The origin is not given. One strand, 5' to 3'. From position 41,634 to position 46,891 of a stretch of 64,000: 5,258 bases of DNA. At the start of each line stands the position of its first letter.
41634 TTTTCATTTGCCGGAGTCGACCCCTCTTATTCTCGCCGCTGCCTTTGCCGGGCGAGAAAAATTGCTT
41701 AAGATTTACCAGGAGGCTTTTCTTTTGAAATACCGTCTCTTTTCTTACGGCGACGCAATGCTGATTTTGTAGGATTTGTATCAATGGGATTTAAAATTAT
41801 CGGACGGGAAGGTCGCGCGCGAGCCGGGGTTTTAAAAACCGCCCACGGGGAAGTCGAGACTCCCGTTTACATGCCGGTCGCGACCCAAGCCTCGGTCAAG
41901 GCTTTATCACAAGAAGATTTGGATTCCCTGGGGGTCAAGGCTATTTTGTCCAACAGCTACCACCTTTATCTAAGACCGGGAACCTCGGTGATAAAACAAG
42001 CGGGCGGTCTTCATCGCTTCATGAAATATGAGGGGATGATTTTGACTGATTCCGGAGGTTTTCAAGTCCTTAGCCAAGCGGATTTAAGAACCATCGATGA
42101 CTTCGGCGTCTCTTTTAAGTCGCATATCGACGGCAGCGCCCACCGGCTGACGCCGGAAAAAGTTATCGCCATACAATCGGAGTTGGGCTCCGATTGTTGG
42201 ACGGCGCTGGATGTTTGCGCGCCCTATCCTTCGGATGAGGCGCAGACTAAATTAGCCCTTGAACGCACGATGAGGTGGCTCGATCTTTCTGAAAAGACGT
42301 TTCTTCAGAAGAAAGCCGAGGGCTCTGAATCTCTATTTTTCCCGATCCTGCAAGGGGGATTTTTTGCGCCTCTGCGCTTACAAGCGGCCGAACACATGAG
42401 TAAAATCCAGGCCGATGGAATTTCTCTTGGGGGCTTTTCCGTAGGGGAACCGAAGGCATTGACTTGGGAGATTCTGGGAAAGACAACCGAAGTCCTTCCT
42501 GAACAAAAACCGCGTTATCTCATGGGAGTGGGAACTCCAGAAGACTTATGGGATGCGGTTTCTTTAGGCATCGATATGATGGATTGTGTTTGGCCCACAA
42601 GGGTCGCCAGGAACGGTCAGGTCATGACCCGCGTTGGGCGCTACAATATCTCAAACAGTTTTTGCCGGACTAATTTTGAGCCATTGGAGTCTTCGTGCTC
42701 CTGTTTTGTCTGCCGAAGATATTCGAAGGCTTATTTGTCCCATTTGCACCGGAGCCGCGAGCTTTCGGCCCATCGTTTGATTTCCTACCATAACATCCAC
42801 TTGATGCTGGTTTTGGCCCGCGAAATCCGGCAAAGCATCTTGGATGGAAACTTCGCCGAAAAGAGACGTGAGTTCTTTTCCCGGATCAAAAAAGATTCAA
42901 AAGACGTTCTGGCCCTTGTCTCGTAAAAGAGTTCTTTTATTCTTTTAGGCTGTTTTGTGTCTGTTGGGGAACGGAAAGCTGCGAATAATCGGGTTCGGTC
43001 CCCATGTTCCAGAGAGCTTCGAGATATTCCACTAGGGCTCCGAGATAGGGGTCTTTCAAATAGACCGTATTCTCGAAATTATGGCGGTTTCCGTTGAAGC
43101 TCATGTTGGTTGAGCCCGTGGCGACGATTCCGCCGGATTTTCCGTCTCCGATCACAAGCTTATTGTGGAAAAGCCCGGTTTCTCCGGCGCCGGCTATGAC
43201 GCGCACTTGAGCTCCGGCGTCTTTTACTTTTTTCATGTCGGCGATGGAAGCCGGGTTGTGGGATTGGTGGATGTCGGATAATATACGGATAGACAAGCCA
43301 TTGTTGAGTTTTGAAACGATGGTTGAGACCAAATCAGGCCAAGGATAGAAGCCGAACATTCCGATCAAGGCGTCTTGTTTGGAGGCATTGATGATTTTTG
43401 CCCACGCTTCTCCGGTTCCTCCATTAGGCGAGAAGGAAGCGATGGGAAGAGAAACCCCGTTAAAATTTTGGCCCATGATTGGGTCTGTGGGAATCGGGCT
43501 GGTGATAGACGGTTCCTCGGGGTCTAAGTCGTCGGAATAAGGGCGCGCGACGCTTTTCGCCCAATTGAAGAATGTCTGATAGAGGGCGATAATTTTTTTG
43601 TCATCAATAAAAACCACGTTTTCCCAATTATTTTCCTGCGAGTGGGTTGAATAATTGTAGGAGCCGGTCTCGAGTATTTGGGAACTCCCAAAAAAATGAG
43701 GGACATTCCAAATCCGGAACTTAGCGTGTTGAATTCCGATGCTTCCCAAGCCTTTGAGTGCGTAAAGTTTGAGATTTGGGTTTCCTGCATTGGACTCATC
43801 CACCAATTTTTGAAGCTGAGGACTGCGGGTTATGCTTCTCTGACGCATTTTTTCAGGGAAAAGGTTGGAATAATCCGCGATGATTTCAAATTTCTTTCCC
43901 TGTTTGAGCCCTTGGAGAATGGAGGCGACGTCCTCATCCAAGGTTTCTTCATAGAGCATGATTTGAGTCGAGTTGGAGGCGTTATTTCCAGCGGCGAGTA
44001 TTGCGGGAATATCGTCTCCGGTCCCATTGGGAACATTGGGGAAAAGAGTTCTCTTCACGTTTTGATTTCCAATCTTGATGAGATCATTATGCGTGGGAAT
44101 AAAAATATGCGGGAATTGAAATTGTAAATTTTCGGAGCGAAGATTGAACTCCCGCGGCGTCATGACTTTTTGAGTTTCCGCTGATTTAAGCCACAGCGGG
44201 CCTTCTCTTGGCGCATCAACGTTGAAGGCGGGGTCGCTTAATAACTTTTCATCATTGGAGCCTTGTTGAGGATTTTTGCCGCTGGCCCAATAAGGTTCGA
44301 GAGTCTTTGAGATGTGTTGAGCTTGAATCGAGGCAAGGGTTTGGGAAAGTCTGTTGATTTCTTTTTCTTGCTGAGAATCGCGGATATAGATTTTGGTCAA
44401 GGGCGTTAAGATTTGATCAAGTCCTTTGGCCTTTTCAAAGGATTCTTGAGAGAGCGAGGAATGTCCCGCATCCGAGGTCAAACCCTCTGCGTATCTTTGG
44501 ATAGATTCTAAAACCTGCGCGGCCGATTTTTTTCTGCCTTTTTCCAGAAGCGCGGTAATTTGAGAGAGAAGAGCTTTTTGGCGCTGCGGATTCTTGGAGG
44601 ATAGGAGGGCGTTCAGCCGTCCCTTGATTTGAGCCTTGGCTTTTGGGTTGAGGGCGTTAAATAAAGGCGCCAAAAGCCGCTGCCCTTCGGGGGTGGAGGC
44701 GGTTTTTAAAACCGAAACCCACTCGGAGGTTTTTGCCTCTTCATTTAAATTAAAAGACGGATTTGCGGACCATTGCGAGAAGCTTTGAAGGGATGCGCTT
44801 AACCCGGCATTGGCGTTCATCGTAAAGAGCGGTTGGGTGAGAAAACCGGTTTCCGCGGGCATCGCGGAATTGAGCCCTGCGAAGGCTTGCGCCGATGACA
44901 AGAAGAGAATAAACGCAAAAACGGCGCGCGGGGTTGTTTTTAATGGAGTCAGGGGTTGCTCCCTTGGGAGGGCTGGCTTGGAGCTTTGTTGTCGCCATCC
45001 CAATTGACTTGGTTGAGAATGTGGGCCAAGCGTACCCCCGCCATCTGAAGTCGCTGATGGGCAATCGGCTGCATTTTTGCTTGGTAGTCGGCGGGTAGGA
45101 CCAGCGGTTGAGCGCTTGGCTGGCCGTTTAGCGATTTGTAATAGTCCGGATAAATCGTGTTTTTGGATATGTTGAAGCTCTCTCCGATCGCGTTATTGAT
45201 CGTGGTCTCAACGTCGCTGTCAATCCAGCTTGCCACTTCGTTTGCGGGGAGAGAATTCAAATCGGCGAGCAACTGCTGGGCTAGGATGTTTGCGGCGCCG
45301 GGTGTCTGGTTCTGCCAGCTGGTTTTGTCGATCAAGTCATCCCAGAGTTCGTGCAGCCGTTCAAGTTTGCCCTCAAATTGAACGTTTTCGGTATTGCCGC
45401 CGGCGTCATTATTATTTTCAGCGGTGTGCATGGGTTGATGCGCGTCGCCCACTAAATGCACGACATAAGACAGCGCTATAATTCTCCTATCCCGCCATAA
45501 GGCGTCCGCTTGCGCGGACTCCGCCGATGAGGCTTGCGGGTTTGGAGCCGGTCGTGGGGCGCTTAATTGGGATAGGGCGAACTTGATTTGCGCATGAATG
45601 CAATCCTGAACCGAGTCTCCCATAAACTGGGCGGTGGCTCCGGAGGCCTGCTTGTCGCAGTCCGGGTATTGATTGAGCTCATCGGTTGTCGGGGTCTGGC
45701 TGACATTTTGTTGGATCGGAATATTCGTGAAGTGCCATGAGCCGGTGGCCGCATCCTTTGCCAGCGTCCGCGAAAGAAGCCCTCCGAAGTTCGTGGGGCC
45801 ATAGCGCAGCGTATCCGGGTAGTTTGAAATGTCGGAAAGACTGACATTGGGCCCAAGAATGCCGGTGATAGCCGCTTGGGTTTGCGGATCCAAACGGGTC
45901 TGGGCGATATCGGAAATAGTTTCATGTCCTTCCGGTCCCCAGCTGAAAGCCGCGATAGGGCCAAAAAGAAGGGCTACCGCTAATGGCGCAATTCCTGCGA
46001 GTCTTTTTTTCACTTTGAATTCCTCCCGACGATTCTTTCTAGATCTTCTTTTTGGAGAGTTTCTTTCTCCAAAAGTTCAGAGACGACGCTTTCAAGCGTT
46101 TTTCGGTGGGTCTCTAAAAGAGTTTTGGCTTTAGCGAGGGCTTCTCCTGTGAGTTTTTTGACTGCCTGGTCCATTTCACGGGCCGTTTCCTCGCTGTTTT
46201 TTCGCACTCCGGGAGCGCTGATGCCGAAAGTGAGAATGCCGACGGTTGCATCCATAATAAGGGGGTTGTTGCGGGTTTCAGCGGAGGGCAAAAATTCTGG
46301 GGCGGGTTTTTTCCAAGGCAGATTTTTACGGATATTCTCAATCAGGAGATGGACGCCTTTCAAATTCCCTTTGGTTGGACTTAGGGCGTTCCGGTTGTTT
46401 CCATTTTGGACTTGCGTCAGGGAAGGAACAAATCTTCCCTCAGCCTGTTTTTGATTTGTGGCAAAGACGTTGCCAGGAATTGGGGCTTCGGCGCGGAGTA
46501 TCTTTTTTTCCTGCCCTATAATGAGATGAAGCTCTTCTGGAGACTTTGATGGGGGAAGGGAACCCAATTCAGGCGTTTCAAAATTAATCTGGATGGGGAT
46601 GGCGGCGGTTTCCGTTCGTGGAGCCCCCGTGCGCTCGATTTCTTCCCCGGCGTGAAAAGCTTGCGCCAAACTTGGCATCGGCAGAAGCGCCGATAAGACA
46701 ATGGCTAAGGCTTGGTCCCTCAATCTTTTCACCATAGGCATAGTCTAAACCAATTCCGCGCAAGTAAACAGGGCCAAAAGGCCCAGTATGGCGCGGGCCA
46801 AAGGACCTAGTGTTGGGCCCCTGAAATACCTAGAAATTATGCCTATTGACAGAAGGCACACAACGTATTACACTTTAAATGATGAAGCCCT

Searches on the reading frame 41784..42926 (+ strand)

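Call 44: search_protein_families(library=pfam, proteins=[window:41784-42926:+], max_evalue=0.001)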
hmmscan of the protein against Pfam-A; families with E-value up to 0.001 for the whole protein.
window:41784-42926:+ (380 aa): 1 family
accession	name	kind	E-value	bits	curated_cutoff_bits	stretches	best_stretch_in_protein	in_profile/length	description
PF01702.25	TGT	-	3.3e-138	461.1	26.3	1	12-368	3-355/357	Queuine tRNA-ribosyltransferase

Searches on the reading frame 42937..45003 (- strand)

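Call 44: search_protein_families(library=pfam, proteins=[window:42937-45003:-], max_evalue=0.001)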
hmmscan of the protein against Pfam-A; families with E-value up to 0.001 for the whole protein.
window:42937-45003:- (688 aa): 1 family
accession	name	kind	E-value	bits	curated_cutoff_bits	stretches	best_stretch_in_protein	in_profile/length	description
PF13091.12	PLDc_2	-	7.3e-28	97.5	27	2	537-662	4-129/132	PLD-like domain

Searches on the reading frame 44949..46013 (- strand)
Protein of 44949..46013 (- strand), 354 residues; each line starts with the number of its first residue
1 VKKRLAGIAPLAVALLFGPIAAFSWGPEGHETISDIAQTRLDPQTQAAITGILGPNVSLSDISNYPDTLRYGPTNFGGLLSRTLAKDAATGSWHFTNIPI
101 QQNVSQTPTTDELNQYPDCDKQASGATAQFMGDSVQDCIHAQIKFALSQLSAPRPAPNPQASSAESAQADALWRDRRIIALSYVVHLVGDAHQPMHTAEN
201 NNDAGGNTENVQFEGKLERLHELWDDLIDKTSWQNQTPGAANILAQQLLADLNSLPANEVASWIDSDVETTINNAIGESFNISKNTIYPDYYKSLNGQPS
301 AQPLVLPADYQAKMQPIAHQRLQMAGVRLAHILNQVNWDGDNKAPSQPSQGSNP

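Call 44: search_protein_families(library=pfam, proteins=[window:44949-46013:-], max_evalue=0.001)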
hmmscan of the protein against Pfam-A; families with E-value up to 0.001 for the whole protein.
window:44949-46013:- (354 aa): 1 family
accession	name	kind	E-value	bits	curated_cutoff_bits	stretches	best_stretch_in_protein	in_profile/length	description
PF02265.22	S1-P1_nuclease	-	7e-46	157.6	29.5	1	25-336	1-256/258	S1/P1 Nuclease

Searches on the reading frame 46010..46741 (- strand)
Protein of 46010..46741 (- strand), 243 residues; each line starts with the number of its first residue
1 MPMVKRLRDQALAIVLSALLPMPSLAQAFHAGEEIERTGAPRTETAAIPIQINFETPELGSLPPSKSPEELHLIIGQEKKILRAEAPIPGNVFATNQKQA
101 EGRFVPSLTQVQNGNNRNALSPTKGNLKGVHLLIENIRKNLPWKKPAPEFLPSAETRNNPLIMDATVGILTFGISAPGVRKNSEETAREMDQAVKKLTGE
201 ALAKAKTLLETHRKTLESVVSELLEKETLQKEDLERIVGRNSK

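Call 44: search_protein_families(library=pfam, proteins=[window:46010-46741:-], max_evalue=0.001)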
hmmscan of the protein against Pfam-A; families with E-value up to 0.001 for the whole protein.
window:46010-46741:- (243 aa): 1 family
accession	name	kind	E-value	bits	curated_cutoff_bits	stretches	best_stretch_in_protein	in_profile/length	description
PF01434.24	Peptidase_M41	-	3.1e-11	43.9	29.9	1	179-237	133-191/191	Peptidase family M41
